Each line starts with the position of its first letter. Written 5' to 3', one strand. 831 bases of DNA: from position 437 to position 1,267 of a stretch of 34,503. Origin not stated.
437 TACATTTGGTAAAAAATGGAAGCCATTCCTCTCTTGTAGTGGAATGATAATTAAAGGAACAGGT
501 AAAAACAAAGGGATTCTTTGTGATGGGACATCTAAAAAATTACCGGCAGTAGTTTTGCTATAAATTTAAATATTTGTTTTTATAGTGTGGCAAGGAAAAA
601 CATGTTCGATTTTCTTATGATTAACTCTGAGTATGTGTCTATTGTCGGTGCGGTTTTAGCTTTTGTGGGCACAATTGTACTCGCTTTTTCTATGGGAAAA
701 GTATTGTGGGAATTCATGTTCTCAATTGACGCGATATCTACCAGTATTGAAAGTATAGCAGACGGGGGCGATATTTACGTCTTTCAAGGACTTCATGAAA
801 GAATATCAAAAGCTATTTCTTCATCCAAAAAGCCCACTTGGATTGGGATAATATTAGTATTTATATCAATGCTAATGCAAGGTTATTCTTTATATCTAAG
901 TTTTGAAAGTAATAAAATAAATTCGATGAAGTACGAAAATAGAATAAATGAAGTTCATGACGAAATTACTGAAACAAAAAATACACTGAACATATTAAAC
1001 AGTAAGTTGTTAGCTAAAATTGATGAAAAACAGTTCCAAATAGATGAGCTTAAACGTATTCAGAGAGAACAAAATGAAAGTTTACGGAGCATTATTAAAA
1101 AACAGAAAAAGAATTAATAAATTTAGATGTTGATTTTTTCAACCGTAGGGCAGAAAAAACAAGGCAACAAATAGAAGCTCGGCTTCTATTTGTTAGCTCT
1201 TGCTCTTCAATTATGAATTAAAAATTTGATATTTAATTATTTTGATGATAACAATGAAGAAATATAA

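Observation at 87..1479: Three-gene plus-strand block: Zn-ribbon protein, TM/coiled-coil protein and small TM protein of unknown function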

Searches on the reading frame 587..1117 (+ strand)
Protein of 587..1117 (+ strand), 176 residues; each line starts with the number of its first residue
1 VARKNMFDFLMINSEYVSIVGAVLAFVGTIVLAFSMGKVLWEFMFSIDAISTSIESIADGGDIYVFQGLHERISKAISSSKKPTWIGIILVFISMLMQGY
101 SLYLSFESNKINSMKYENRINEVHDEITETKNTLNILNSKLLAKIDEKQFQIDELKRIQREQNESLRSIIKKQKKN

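Call 8: search_protein_families(library=pfam, proteins=[window:587-1117:+], max_evalue=1)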
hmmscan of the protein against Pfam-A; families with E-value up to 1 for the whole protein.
window:587-1117:+ (176 aa): 9 families
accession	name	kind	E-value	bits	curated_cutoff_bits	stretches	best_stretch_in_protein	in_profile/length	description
PF10828.13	DUF2570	-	0.0082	16.6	26.6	1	93-173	7-88/108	Protein of unknown function (DUF2570)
PF16471.10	JIP_LZII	-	0.025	15.2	30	1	117-174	8-60/71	JNK-interacting protein leucine zipper II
PF03862.18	SpoVAC_SpoVAEB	-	0.041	14.6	25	1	65-105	15-56/117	SpoVAC/SpoVAEB sporulation membrane protein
PF08225.16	Antimicrobial19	-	0.065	13.3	19.4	1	65-73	8-16/23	Pseudin antimicrobial peptide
PF02656.20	DUF202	-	0.1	13.5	23.4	0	17-41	40-64/68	Domain of unknown function (DUF202)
PF04103.21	CD20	-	0.15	12.5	27.9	1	2-39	51-88/156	CD20-like family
PF13273.12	DUF4064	-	0.26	12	32.1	0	84-121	9-42/102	Protein of unknown function (DUF4064)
PF09548.15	Spore_III_AB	-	0.37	11.2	32.5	1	85-173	2-92/170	Stage III sporulation protein AB (spore_III_AB)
PF09392.15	T3SS_needle_F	-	0.42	11.3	29.4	0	95-115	41-61/71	Type III secretion needle MxiH, YscF, SsaG, EprI, PscF, EscF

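Call 9: search_protein_families(library=padloc, proteins=[window:587-1117:+], max_evalue=1)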
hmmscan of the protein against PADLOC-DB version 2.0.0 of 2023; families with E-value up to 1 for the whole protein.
window:587-1117:+ (176 aa): 0 families

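Call 11: find_homologous_proteins(query=window:587-1117:+)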
Query window:587-1117:+ (176 aa): 15 proteins with E <= 0.001 among 160 candidates.
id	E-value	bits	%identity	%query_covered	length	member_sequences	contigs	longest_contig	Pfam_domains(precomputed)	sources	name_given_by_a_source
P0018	1.5e-101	355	100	97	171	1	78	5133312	-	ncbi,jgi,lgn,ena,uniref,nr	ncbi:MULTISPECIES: hypothetical protein [Enterobacteriaceae]|uniref:hypothetical protein n=1 Tax=Ent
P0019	3.6e-101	354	99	97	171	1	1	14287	-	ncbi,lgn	ncbi:TPA: hypothetical protein ACH9NO_004716 [Escherichia coli]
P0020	5.9e-101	353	99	97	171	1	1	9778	-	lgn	-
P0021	6.2e-101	353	99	97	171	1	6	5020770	-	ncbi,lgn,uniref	ncbi:hypothetical protein AB2B46_05200 [Kluyvera intermedia]|uniref:hypothetical protein n=1 Tax=Klu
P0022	6.2e-101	353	99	97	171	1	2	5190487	-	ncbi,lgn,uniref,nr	ncbi:TPA: hypothetical protein RFV50_004888 [Klebsiella aerogenes]|uniref:hypothetical protein n=1 T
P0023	6.5e-101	353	99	97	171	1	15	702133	-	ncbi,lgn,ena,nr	ncbi:hypothetical protein ACT48Z_001030 [Citrobacter freundii]|nr:hypothetical protein [Salmonella e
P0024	3.2e-100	351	99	97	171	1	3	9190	-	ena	-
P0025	6.6e-96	337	94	97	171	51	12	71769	-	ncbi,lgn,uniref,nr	ncbi:hypothetical protein [Enterobacter hormaechei]|uniref:hypothetical protein n=1 Tax=Enterobacter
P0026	4.4e-92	324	91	97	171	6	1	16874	-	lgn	-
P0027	1.0e-91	323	92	97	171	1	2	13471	-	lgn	-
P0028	7.8e-89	314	100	86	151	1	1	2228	-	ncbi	ncbi:hypothetical protein ACVNHO_004884, partial [Escherichia coli]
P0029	9.5e-82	291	82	97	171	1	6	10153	-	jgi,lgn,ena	-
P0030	6.6e-65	236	100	66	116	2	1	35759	-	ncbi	ncbi:TPA: hypothetical protein ACOWRG_004005, partial [Enterobacter hormaechei]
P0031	8.0e-37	145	94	44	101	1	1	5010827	-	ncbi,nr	ncbi:hypothetical protein PYX08_13625 [Citrobacter freundii]|nr:hypothetical protein [Citrobacter fr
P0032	6.3e-21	93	40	84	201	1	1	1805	-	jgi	jgi:hypothetical protein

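Call 17: find_encoding_contigs(protein=P0029, flank=6000, max_places=4)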
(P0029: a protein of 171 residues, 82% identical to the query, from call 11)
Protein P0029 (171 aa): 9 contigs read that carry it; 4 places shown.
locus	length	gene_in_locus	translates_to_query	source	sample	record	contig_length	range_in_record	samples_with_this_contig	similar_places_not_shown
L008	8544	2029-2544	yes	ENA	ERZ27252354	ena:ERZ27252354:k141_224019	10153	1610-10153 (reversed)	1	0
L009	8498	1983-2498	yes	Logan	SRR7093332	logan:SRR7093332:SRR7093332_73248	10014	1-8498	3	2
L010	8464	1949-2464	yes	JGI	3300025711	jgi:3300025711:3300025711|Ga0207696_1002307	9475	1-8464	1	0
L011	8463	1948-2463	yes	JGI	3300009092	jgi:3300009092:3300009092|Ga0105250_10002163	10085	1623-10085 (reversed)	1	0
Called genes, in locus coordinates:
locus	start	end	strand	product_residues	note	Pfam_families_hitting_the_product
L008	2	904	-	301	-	?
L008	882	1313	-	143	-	PF21983:NikA-like (faint)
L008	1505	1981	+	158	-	-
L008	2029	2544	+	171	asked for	-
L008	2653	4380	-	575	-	PF19192:Response_reg_2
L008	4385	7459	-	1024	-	PF13589:HATPase_c_3, PF19191:HEF_HK, PF02518:HATPase_c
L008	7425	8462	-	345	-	PF00145:DNA_methylase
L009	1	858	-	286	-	?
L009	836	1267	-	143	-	PF21983:NikA-like (faint)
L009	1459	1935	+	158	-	-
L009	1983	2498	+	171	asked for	-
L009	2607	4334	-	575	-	PF19192:Response_reg_2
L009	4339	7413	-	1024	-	PF13589:HATPase_c_3, PF19191:HEF_HK, PF02518:HATPase_c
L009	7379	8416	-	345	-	PF00145:DNA_methylase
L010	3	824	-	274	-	?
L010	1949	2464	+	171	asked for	-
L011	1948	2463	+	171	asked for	-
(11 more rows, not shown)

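Call 18: find_encoding_contigs(protein=P0032, flank=6000, max_places=3)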
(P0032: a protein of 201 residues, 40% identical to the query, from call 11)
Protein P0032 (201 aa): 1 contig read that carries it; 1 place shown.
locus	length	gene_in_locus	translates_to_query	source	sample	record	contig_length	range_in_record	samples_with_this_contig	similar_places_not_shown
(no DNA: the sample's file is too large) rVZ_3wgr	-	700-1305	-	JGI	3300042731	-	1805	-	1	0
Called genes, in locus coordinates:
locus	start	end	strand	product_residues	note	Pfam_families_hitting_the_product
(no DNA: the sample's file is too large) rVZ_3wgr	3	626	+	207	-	?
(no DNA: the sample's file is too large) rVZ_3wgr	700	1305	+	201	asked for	-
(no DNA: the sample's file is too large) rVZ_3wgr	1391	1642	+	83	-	-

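Call 19: find_encoding_contigs(protein=P0025, flank=8000, max_places=5)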
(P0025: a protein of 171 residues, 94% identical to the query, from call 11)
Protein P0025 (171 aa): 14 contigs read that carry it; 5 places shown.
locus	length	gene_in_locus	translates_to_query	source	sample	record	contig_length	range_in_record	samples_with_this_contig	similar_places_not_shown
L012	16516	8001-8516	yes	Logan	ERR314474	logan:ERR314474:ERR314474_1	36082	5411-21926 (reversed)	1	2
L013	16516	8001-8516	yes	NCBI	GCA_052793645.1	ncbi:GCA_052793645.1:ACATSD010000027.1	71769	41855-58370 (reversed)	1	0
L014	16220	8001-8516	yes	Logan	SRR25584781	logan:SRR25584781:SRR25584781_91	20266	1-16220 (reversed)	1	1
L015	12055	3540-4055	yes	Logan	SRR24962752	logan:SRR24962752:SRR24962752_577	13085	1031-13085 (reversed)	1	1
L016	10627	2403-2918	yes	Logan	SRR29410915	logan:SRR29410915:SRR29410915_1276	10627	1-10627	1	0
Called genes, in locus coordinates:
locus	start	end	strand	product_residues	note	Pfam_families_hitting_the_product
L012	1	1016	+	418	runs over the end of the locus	PF00589:Phage_integrase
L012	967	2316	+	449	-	PF00589:Phage_integrase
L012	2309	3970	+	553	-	-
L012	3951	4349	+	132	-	-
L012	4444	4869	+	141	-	-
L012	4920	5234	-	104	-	-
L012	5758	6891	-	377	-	PF03432:Relaxase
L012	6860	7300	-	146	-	-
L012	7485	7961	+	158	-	-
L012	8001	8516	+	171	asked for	-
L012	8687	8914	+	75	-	-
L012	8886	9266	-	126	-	-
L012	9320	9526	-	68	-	-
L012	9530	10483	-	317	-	PF21068:ATPgraspMvdD (weak)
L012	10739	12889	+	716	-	PF02463:SMC_N, PF11398:DUF2813 (faint), PF13175:AAA_15, PF13476:AAA_23, PF13304:AAA_21, PF20469:OLD-like_TOPRIM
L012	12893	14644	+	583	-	PF00580:UvrD-helicase, PF13245:AAA_19, PF13361:UvrD_C, PF13538:UvrD_C_2 (faint)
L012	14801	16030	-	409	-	PF13356:Arm-DNA-bind_3, PF22022:Phage_int_M, PF00589:Phage_integrase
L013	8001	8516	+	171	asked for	-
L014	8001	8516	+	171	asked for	-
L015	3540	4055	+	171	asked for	-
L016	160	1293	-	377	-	PF03432:Relaxase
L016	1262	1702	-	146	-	-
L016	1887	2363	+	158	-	-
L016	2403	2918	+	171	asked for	-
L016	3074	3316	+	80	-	-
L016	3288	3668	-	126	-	-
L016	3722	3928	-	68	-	-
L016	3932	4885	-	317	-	PF21068:ATPgraspMvdD (weak)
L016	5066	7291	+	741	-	PF02463:SMC_N, PF11398:DUF2813 (faint), PF13175:AAA_15, PF13476:AAA_23 (weak), PF13304:AAA_21, PF20469:OLD-like_TOPRIM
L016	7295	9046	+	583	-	PF00580:UvrD-helicase, PF13245:AAA_19, PF13361:UvrD_C, PF13538:UvrD_C_2 (faint)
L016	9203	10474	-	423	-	PF13356:Arm-DNA-bind_3, PF22022:Phage_int_M, PF00589:Phage_integrase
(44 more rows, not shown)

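Call 55: search_dna_similar(query=window:602-1117:+, collection=plasmids, mode=protein, max_evalue=0.001)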
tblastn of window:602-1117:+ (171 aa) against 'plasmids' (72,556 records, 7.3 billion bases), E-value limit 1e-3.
No match.

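Call 56: search_dna_similar(query=window:602-1117:+, collection=phages, mode=protein, max_evalue=0.001)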
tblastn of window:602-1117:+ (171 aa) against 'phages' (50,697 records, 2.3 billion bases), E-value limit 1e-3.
No match.

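Call 60: search_protein_families(library=phrogs, proteins=[window:602-1117:+], max_evalue=1)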
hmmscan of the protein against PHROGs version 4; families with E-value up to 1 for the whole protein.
window:602-1117:+ (171 aa): 8 families
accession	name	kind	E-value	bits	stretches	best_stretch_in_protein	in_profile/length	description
phrog_9371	-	unknown function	0.017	15.9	1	97-125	9-37/59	-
phrog_22246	-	unknown function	0.018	16.3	1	120-152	60-92/95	-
phrog_18868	-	head and packaging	0.023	15.6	1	71-121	58-109/157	virion structural protein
phrog_36022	-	unknown function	0.028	15.2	1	72-118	11-57/170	-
phrog_26429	-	unknown function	0.15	13.3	1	106-165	47-103/131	-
phrog_38443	-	unknown function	0.15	13.2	1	117-154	59-96/98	-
phrog_18940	-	unknown function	0.17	13.1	1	67-106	4-42/102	-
phrog_10903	-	unknown function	0.72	9.1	1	104-168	519-580/954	-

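Call 61: search_protein_families(library=ncbifam, proteins=[window:602-1117:+], max_evalue=1)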
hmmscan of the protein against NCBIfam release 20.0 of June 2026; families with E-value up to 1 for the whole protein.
window:602-1117:+ (171 aa): 2 families
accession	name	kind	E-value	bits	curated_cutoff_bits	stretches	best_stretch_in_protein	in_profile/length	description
NF001542.0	PRK00373.1-1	equivalog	0.033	13.6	261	1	105-170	143-209/212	V-type ATP synthase subunit D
NF002556.0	PRK02119.1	equivalog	0.092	12.9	119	1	110-158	6-50/73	hypothetical protein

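Call 70: predict_structure(alignment_id=A3)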
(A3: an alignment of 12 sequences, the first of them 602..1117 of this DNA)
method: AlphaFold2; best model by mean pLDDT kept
length: 171 residues; sequences in the alignment: 12
mean_pLDDT: 65.0   pTM: 0.34
mean pLDDT of the five models: 65.0, 63.7, 62.4, 58.2, 54.7
residues with pLDDT >= 90: 22; 70-90: 30; 50-70: 84; < 50: 35
segments of 3 or more residues with pLDDT < 50: 1-6, 40-54, 57-64
pLDDT, mean of each block of 10 residues (from residue 1): 49 57 57 52 47 48 49 54 63 66 62 64 81 89 92 91 83 61
secondary structure, 60 per line:
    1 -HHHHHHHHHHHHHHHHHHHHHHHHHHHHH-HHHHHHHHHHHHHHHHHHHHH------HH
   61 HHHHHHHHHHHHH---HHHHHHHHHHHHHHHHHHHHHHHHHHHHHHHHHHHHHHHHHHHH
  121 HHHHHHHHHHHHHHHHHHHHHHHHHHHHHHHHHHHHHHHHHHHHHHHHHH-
elements in order: H2-30 H32-52 H59-73 H77-170

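Call 83: find_related_loci(query=A3, collection=viral_contigs, flank=5000)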
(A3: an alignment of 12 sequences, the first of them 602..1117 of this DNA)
Query A3 (171 aa) in viral_contigs; peptide patterns used: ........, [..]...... (x = any residue, [..] = any of these).
95 stretches matched a pattern, but none encodes a relative of the query by tblastn (E <= 1e-3).

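Call 95: search_protein_families(library=ncbifam, proteins=[L012:967-2316:+, L012:2309-3970:+, L012:3951-4349:+, L012:4444-4869:+], max_evalue=0.001)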
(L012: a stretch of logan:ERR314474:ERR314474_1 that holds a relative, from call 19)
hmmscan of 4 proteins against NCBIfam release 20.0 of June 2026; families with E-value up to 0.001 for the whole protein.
L012:967-2316:+ (449 aa): 3 families
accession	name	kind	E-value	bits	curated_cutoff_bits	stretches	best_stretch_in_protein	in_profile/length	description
NF041502.1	integrase_1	equivalog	2e-73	247.8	350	1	22-394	1-384/484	site-specific integrase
NF040815.2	recomb_XerA_Arch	equivalog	7.1e-06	25.8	220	0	298-377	188-261/263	site-specific tyrosine recombinase/integron integrase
TIGR04398.1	SLAP_DUP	domain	0.00067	19.7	28.5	0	262-321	6-66/125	SLAP domain-containing protein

L012:2309-3970:+ (553 aa): 0 families

L012:3951-4349:+ (132 aa): 0 families

L012:4444-4869:+ (141 aa): 0 families
